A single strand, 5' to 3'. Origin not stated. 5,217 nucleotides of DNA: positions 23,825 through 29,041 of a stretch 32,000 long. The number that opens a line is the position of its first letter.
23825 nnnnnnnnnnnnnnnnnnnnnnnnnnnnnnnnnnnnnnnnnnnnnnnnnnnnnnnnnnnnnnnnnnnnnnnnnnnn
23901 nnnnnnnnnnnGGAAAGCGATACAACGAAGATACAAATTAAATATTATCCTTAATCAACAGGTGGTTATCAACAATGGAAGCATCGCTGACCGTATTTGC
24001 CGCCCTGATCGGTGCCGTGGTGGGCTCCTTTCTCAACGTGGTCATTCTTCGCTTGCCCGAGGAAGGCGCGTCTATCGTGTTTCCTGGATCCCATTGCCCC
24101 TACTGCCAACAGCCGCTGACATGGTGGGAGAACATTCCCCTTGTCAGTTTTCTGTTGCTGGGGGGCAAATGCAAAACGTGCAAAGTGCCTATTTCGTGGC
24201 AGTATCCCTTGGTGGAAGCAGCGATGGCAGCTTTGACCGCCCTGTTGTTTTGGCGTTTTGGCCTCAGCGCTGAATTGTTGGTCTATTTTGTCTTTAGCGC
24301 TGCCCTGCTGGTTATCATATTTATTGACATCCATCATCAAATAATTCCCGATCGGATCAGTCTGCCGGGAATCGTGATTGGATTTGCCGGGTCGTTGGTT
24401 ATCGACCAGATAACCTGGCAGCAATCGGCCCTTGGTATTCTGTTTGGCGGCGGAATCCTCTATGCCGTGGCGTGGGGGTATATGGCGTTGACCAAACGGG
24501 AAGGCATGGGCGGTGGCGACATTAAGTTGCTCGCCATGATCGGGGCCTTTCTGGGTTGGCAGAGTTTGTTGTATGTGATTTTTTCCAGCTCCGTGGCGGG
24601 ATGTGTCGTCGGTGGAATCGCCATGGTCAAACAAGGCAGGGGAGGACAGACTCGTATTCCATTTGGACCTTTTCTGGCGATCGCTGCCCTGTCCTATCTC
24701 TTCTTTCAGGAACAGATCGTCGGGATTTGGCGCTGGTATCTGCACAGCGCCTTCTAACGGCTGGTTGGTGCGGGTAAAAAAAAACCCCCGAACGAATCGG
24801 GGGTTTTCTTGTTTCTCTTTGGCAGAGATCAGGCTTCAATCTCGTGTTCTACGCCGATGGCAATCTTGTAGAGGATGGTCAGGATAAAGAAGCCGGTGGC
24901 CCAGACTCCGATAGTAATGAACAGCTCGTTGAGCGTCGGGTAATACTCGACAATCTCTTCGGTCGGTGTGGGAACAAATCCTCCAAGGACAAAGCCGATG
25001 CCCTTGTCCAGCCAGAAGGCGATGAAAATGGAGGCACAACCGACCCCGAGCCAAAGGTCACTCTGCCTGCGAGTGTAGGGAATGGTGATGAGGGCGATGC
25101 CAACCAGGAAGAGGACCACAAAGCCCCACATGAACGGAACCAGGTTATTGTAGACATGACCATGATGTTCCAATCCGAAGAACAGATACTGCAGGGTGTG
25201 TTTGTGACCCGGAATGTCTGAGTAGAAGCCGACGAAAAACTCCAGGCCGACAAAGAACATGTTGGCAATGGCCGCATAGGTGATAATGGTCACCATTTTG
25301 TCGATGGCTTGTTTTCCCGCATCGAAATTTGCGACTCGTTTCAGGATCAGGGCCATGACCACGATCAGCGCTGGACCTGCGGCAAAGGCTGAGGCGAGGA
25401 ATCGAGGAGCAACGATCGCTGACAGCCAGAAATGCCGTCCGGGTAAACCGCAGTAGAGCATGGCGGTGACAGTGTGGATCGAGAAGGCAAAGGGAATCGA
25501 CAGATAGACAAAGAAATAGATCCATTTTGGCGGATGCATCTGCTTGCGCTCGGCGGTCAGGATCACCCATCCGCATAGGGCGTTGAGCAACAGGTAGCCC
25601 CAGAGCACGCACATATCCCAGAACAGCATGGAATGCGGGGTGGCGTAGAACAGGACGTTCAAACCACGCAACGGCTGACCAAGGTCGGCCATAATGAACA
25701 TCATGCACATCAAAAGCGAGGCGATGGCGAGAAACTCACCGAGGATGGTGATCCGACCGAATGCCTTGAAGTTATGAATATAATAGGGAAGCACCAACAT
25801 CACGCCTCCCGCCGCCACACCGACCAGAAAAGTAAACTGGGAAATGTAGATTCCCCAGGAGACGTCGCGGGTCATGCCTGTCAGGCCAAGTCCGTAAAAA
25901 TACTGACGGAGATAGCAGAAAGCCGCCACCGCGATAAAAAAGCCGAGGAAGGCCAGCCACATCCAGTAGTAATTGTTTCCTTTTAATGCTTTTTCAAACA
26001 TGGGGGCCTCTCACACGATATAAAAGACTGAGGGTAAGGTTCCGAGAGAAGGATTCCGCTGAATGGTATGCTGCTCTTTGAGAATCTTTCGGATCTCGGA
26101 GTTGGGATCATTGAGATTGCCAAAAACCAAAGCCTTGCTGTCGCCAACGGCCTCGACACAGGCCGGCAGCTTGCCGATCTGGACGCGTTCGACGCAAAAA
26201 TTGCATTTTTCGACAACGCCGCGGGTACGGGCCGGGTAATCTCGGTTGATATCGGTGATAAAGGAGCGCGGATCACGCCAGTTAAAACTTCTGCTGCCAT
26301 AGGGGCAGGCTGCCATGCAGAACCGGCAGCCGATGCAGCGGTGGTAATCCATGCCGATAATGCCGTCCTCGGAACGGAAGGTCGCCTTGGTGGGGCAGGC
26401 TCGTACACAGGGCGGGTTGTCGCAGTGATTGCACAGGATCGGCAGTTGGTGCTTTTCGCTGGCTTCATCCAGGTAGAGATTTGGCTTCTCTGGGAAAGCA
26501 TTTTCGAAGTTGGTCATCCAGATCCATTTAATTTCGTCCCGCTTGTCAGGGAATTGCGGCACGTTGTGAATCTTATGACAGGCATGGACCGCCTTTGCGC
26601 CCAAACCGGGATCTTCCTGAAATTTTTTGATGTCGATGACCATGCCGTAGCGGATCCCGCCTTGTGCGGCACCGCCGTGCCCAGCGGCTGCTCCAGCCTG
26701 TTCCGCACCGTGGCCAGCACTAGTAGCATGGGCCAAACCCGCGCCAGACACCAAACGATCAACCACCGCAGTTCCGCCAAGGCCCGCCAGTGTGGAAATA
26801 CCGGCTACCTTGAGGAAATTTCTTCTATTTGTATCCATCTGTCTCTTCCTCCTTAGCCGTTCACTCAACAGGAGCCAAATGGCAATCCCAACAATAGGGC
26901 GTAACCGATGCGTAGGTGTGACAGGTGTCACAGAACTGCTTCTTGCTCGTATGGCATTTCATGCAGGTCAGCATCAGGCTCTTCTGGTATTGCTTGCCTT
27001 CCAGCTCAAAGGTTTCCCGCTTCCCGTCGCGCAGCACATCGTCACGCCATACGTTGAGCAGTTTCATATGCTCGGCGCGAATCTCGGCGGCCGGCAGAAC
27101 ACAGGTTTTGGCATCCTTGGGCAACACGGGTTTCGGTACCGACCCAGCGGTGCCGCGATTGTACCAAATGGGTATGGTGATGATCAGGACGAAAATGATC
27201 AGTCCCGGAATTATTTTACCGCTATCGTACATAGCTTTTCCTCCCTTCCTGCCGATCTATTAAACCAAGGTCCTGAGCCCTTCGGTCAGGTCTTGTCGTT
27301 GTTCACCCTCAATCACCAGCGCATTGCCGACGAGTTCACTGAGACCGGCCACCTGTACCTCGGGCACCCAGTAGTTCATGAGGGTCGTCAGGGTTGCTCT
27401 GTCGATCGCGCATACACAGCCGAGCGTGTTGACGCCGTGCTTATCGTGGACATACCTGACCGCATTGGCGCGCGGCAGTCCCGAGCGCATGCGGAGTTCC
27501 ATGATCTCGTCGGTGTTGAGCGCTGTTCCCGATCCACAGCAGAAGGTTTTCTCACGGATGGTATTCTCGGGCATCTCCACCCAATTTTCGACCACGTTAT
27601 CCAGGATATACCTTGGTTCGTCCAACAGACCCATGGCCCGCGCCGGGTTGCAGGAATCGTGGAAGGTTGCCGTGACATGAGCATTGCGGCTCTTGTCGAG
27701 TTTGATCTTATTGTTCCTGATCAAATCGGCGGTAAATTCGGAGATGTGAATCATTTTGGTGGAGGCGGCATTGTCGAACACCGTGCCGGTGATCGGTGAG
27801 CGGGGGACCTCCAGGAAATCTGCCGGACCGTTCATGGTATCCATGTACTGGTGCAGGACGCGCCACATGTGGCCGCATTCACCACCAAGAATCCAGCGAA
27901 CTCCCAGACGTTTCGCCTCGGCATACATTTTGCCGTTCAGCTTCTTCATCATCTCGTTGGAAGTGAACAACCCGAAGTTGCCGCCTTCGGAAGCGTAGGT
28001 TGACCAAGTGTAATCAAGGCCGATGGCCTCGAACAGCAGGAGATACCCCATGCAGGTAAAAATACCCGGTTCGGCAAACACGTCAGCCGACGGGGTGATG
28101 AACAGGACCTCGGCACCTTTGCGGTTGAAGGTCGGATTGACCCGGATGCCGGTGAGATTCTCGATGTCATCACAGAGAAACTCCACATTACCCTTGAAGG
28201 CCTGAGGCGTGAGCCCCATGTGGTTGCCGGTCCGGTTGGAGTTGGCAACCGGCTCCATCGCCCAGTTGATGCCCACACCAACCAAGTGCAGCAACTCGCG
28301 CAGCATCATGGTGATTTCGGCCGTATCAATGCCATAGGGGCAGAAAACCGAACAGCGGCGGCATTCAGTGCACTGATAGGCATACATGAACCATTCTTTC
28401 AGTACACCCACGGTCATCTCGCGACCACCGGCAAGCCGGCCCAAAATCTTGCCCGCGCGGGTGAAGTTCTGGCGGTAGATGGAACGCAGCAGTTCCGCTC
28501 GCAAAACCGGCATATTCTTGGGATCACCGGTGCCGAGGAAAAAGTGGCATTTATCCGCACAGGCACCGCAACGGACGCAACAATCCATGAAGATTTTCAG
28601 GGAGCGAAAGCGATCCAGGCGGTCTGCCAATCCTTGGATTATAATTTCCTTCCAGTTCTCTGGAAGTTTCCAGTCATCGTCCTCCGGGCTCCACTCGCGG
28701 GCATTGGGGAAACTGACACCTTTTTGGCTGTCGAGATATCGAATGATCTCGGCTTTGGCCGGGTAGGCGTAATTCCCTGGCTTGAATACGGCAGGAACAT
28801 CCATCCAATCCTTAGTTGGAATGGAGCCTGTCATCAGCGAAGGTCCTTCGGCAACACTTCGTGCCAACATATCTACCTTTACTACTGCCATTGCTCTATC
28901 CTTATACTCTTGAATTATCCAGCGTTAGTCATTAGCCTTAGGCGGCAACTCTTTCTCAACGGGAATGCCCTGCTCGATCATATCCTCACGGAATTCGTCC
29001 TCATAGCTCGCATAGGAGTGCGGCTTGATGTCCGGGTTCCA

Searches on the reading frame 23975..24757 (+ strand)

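Call 50: search_protein_families(library=pfam, proteins=[window:23975-24757:+], max_evalue=0.00001)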
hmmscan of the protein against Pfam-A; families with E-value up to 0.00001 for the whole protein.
window:23975-24757:+ (260 aa): 2 families
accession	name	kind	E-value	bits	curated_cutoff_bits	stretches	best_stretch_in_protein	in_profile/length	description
PF06750.18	A24_N_bact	-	3.8e-35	120.2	23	1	11-95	1-84/84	Bacterial Peptidase A24 N-terminal domain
PF01478.23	Peptidase_A24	-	9.7e-24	84.3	26.5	1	105-213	1-103/104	Type IV leader peptidase family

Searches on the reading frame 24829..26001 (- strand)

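Call 50: search_protein_families(library=pfam, proteins=[window:24829-26001:-], max_evalue=0.00001)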
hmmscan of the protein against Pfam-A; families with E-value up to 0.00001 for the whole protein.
window:24829-26001:- (390 aa): 1 family
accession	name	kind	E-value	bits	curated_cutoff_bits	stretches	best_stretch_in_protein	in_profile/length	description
PF03916.19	NrfD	-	1.8e-29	103.8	25.8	1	40-318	2-286/313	Polysulphide reductase, NrfD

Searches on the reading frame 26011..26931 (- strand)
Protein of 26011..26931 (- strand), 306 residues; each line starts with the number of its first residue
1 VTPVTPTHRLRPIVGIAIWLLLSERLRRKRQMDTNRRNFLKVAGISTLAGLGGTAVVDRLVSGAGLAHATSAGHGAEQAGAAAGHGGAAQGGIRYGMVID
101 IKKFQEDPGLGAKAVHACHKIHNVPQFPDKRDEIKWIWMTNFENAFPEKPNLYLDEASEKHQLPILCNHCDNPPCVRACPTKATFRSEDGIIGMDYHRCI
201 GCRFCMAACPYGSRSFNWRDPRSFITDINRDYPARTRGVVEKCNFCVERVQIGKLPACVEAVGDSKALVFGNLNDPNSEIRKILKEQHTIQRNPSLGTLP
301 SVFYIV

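Call 50: search_protein_families(library=pfam, proteins=[window:26011-26931:-], max_evalue=0.00001)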
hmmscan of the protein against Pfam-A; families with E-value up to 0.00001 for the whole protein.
window:26011-26931:- (306 aa): 4 families
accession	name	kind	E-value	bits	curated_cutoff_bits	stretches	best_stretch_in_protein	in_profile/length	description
PF13247.11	Fer4_11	-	6.4e-18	65.2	26.2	1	163-219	6-64/100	4Fe-4S dicluster domain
PF13237.11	Fer4_10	-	4.5e-08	33.3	25.5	0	165-210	7-53/53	4Fe-4S dicluster domain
PF12838.12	Fer4_7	-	2.3e-07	31.6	27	0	167-212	2-51/52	4Fe-4S dicluster domain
PF12837.12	Fer4_6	-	8.7e-07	29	25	1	191-212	1-22/24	4Fe-4S binding domain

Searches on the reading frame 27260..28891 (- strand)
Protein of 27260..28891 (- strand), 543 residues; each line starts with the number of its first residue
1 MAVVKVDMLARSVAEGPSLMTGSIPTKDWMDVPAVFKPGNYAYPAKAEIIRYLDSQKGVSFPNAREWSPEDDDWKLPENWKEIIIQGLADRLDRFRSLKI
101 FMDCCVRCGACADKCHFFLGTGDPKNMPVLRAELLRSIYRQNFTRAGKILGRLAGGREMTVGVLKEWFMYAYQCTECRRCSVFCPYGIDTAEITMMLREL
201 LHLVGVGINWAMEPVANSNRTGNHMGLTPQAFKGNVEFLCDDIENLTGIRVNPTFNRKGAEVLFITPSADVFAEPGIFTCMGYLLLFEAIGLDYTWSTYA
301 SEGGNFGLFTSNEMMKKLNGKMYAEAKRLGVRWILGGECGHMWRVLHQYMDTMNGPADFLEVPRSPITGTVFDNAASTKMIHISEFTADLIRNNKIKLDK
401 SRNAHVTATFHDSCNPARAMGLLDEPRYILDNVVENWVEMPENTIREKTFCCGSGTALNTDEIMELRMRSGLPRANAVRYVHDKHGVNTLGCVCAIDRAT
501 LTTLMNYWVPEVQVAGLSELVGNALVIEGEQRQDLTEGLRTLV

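Call 50: search_protein_families(library=pfam, proteins=[window:27260-28891:-], max_evalue=0.00001)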
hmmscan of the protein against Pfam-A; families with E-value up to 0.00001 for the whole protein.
window:27260-28891:- (543 aa): 3 families
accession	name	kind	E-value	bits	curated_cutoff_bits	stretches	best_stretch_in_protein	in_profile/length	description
PF13183.11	Fer4_8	-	4.8e-11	43.5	27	1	102-188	2-68/68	4Fe-4S dicluster domain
PF13534.11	Fer4_17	-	2.3e-09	38.1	22.2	1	105-189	2-61/61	4Fe-4S dicluster domain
PF13237.11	Fer4_10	-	6.8e-06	26.4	25.5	0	173-186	8-21/53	4Fe-4S dicluster domain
